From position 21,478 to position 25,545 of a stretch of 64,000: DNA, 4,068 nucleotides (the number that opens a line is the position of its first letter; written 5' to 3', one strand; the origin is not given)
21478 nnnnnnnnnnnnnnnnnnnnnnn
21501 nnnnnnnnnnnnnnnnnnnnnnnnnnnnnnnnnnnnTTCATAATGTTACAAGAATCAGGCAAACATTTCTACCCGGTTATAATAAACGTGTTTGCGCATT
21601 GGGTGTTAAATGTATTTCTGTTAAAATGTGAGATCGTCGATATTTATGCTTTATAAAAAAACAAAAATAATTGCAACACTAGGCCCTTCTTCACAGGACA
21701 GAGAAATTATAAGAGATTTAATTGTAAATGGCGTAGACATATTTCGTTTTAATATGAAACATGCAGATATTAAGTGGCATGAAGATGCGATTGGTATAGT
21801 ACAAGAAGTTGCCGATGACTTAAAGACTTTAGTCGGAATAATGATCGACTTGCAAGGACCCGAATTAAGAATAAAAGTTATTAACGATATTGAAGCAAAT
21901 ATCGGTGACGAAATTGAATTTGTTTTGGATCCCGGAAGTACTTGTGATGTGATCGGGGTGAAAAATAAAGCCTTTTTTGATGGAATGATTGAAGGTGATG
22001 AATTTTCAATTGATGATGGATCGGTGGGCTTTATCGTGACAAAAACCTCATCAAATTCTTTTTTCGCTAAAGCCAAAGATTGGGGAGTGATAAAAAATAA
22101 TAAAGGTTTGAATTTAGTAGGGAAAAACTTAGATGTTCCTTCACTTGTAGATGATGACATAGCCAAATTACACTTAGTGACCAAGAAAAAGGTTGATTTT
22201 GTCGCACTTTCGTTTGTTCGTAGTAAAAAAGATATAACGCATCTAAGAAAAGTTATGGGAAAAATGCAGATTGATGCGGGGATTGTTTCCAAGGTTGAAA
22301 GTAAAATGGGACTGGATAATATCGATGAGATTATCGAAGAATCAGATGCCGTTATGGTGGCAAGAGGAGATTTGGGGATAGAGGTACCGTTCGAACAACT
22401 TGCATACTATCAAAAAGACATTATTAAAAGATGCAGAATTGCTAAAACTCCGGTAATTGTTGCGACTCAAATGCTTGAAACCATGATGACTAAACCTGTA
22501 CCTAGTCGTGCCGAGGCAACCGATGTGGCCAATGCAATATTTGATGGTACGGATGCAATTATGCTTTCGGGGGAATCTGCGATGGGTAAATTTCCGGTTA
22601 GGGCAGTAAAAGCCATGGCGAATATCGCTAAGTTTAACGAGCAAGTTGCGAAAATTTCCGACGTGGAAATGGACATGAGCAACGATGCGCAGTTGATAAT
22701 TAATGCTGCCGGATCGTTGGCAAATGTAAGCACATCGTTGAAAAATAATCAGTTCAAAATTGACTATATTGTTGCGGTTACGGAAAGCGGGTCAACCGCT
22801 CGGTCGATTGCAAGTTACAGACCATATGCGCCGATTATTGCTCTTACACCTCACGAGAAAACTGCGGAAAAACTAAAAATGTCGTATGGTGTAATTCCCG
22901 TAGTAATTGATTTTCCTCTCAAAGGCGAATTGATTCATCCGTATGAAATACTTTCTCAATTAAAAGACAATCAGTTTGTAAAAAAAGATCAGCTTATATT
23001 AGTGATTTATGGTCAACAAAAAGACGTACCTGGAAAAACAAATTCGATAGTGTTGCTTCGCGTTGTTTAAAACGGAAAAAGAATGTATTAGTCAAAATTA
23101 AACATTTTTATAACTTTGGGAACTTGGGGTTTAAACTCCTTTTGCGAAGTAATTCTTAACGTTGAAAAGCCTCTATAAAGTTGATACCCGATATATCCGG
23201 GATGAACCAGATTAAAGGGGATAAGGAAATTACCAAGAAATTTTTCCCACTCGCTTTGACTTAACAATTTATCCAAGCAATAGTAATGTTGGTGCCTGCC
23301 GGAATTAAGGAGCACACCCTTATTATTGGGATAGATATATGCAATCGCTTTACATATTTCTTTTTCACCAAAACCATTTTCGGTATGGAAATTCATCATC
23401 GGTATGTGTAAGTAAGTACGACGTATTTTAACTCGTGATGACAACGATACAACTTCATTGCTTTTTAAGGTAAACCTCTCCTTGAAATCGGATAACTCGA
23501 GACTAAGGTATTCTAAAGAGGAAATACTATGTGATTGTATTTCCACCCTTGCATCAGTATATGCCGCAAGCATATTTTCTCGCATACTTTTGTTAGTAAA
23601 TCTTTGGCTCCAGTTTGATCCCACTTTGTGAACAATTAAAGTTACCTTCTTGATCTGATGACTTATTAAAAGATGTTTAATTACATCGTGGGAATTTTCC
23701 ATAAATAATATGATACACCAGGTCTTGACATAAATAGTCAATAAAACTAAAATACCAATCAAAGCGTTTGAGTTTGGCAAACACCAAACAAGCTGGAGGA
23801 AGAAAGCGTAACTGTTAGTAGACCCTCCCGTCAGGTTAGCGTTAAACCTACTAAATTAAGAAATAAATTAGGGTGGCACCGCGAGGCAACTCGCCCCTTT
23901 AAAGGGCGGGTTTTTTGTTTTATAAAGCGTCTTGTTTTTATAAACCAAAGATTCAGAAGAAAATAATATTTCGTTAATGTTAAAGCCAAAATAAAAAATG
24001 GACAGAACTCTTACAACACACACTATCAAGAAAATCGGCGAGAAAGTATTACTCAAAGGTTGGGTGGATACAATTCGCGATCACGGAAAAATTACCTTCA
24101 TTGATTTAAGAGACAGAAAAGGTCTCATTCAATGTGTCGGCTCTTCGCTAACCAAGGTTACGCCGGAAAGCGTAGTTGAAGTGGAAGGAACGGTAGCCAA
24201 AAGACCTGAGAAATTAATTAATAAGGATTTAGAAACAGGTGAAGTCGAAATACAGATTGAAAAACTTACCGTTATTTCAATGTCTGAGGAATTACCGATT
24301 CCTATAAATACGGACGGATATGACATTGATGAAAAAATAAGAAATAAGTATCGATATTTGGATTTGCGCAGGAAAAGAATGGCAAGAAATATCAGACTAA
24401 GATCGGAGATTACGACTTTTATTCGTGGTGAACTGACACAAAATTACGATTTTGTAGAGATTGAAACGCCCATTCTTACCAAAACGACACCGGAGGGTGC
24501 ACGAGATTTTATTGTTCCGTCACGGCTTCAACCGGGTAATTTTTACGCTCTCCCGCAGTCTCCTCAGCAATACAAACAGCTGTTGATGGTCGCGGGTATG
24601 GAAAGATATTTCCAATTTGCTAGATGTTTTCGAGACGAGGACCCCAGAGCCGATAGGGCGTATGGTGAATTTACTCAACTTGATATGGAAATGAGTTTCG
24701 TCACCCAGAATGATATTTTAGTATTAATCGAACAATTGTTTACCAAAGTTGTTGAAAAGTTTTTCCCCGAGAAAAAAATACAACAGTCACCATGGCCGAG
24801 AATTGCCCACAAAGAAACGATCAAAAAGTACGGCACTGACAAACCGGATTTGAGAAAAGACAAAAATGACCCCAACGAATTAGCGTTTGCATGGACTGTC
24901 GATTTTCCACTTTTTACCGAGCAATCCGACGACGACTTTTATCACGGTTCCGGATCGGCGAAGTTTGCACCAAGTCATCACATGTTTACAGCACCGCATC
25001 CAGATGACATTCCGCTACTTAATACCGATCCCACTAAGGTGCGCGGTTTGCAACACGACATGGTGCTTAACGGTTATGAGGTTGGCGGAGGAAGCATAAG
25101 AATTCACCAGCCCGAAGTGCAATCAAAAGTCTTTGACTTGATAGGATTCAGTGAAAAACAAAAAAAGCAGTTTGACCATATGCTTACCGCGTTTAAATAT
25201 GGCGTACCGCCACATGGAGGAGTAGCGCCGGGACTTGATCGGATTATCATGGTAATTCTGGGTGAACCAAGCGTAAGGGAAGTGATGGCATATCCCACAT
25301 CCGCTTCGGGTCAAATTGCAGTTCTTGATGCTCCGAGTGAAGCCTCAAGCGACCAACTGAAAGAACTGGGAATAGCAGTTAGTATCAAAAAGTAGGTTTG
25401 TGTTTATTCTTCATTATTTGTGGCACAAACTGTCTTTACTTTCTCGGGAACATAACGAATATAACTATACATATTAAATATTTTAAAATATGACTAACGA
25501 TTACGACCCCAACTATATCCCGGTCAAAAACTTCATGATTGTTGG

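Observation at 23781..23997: T-box riboswitch with UGGC acceptor-pairing motif upstream of an archaeal-type aspS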

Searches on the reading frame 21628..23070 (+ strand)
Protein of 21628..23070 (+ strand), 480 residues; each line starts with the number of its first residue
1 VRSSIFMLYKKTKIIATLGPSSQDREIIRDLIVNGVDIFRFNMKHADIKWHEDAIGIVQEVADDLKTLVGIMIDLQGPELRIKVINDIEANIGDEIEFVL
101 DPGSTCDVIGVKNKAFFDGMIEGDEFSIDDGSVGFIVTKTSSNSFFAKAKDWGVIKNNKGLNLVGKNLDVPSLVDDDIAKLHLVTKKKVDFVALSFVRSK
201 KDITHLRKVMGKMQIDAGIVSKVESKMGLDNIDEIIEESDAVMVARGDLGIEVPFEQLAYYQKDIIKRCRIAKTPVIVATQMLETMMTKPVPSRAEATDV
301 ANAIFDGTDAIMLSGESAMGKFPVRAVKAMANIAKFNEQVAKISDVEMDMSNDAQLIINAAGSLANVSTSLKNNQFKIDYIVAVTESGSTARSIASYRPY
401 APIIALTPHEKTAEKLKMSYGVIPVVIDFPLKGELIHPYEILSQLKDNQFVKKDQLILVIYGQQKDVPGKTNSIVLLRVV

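Call 9: search_protein_families(library=ncbifam, proteins=[window:21628-23070:+])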
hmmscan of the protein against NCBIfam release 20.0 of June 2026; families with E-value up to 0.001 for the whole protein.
window:21628-23070:+ (480 aa): 8 families
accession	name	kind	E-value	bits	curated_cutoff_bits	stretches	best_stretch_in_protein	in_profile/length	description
NF004491.0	PRK05826.1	subfamily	5.7e-142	473.6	432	1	9-479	4-475/477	pyruvate kinase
TIGR01064.1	pyruv_kin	equivalog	2.8e-134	448.2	306.4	1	10-478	1-475/476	pyruvate kinase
NF004886.0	PRK06247.1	subfamily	2.9e-120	402.2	623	1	9-477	4-468/476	pyruvate kinase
NF004978.0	PRK06354.1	subfamily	5.3e-118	395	462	1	8-474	6-473/590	pyruvate kinase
NF006664.0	PRK09206.1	equivalog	4.5e-103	345.3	686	1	10-472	2-463/470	pyruvate kinase PykF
NF005234.0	PRK06739.1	equivalog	1.8e-68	231.1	564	1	15-348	6-339/352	pyruvate kinase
NF011314.0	PRK14725.1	equivalog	9.9e-54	182.7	642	2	114-339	367-595/614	pyruvate kinase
NF038242.1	RipC_Ccl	equivalog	0.00069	19.2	375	0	183-277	80-181/268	itaconate degradation C-C-lyase RipC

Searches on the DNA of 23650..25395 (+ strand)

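Call 4: search_rna_families(source=window, start=23650, end=24050, threshold=evalue, max_evalue=10, show_alignments=5)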
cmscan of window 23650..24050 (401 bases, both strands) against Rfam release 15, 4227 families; matches with E-value up to 10: 8.
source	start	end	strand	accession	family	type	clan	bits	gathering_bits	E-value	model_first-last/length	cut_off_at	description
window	23749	23901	+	RF00230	T-box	Cis-reg; leader;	-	46.8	93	2.4e-09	1-219/219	no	T-box leader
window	23913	23950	+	RF00979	mir-553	Gene; miRNA;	-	22.8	82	0.056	1-62/62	no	mir-553 microRNA precursor family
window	23863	23921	+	RF02074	STnc240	Gene; sRNA;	-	17.7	55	5.3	1-77/77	no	Enterobacterial sRNA STnc240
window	23887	24002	-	RF04180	BTnc231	Gene; sRNA;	-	15.6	80.4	0.92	1-154/154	no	Bacteroides sRNA BTnc231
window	23702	23736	+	RF02218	ZNRD1-AS1_1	Gene; lncRNA;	-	15.5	50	0.94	32-68/68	no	ZNRD1 antisense RNA 1 conserved region 1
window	23806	23891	+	RF02447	SpR19_sRNA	Gene; sRNA;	-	15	79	4.4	1-123/123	no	Streptococcus sRNA SpR19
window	23860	23953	+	RF02634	EF3314_EF3315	Gene; sRNA;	-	13.4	100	1.1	1-141/141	no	Enterococcus sRNA EF3314_EF3315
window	23949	24015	-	RF02119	FTX_1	Gene; lncRNA;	-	12.7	50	6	1-71/71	no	FTX transcript, XIST regulator conserved region 1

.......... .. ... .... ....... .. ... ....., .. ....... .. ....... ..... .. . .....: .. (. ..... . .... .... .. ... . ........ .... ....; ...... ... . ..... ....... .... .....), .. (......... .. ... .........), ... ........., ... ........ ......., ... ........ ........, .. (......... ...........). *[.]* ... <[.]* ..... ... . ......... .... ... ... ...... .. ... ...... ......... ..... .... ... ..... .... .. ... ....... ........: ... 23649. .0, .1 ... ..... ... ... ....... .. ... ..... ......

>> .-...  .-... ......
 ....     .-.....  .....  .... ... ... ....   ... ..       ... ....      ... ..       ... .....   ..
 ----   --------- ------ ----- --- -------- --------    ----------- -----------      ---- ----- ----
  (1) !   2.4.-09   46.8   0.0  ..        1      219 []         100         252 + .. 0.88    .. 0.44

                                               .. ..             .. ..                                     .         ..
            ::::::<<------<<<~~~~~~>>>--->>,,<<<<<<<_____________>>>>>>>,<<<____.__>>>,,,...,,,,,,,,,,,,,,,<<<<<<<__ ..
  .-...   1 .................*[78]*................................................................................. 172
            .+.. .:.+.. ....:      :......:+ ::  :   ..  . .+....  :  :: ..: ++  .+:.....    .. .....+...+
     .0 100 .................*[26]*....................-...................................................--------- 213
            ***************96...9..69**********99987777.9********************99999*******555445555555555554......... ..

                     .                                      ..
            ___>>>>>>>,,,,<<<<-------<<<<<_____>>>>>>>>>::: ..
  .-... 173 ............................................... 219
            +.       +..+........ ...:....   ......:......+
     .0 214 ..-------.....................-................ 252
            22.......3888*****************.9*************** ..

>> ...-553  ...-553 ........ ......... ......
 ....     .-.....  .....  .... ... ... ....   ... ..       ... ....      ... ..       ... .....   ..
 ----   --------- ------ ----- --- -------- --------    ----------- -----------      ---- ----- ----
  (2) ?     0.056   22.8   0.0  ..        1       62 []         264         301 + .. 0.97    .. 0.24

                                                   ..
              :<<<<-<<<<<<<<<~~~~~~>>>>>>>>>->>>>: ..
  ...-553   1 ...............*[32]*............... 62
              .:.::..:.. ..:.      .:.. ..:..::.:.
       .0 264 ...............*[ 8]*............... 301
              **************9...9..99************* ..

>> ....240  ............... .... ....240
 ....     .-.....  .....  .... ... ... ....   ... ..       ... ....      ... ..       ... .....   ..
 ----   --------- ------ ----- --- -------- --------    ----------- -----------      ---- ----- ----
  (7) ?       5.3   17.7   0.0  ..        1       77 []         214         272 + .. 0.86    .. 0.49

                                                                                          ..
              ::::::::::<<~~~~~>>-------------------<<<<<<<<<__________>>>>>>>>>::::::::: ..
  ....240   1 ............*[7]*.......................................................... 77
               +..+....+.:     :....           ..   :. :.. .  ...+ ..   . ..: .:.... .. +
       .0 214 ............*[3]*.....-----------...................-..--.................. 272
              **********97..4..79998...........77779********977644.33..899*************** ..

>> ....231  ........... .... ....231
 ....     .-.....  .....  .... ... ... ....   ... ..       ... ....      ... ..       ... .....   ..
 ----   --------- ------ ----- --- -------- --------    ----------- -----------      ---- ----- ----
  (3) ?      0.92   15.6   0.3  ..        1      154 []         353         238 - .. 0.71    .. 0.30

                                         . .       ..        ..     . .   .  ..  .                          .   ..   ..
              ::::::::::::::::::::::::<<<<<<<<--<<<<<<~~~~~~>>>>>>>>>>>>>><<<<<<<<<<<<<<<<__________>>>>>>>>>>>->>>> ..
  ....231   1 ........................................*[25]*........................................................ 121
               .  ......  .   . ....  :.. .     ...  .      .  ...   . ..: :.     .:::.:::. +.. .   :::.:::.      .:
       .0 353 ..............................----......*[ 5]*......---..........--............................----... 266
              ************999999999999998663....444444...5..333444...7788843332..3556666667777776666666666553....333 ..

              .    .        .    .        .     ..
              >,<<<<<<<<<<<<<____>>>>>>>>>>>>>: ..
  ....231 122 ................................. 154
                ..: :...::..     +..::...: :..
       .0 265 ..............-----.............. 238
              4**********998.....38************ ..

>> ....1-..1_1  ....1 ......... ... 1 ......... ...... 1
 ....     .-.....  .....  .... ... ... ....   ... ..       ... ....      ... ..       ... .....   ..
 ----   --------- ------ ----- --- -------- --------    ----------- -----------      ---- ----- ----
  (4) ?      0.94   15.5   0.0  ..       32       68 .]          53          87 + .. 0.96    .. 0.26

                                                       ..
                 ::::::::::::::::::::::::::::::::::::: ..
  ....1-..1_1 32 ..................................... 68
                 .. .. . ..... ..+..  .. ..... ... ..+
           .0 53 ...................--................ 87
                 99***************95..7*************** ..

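Call 65: search_rna_families(sources=[L018, L029, L032, L033, L083, L085, L086, L091, L108, L112, L128, L131, L147, L160, L187, L192, L199, L088, L111], threshold=gathering)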
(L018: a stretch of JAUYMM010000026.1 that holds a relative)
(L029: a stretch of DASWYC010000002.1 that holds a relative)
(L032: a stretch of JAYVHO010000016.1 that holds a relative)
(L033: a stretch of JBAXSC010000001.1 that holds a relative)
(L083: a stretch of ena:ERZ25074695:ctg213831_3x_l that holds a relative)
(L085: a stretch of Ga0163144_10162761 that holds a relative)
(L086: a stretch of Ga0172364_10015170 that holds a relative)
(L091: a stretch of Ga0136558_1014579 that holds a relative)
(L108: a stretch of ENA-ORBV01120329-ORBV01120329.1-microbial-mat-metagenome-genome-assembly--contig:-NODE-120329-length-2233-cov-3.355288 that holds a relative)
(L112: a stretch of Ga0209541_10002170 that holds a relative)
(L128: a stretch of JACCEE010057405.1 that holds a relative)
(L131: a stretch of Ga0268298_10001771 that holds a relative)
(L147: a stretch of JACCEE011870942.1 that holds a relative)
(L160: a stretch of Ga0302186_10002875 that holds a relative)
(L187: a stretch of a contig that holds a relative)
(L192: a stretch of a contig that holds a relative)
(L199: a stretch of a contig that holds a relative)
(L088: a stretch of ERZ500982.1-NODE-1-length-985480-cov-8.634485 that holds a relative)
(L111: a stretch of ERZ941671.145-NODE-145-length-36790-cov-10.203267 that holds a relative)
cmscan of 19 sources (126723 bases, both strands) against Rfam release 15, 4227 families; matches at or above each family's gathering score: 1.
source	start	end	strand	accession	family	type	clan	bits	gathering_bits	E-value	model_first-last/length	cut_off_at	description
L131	10886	10956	+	RF00005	tRNA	Gene; tRNA;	CL00001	55.7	29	5.5e-09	1-71/71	no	tRNA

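Call 68: search_rna_families(source=L081, start=1200, end=1520, threshold=evalue, max_evalue=1, show_alignments=2)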
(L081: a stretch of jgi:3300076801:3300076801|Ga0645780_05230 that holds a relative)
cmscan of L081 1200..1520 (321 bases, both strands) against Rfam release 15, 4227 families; matches with E-value up to 1: 2.
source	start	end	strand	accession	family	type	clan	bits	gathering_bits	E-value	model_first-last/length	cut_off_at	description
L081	1254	1349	-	RF01859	Phe_leader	Cis-reg; leader;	-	18.9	55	0.84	1-125/125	no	Phenylalanine leader peptide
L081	1249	1406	-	RF02609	BSR0602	Gene; sRNA;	-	13.6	191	0.83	1-169/169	no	Brucella sRNA 0602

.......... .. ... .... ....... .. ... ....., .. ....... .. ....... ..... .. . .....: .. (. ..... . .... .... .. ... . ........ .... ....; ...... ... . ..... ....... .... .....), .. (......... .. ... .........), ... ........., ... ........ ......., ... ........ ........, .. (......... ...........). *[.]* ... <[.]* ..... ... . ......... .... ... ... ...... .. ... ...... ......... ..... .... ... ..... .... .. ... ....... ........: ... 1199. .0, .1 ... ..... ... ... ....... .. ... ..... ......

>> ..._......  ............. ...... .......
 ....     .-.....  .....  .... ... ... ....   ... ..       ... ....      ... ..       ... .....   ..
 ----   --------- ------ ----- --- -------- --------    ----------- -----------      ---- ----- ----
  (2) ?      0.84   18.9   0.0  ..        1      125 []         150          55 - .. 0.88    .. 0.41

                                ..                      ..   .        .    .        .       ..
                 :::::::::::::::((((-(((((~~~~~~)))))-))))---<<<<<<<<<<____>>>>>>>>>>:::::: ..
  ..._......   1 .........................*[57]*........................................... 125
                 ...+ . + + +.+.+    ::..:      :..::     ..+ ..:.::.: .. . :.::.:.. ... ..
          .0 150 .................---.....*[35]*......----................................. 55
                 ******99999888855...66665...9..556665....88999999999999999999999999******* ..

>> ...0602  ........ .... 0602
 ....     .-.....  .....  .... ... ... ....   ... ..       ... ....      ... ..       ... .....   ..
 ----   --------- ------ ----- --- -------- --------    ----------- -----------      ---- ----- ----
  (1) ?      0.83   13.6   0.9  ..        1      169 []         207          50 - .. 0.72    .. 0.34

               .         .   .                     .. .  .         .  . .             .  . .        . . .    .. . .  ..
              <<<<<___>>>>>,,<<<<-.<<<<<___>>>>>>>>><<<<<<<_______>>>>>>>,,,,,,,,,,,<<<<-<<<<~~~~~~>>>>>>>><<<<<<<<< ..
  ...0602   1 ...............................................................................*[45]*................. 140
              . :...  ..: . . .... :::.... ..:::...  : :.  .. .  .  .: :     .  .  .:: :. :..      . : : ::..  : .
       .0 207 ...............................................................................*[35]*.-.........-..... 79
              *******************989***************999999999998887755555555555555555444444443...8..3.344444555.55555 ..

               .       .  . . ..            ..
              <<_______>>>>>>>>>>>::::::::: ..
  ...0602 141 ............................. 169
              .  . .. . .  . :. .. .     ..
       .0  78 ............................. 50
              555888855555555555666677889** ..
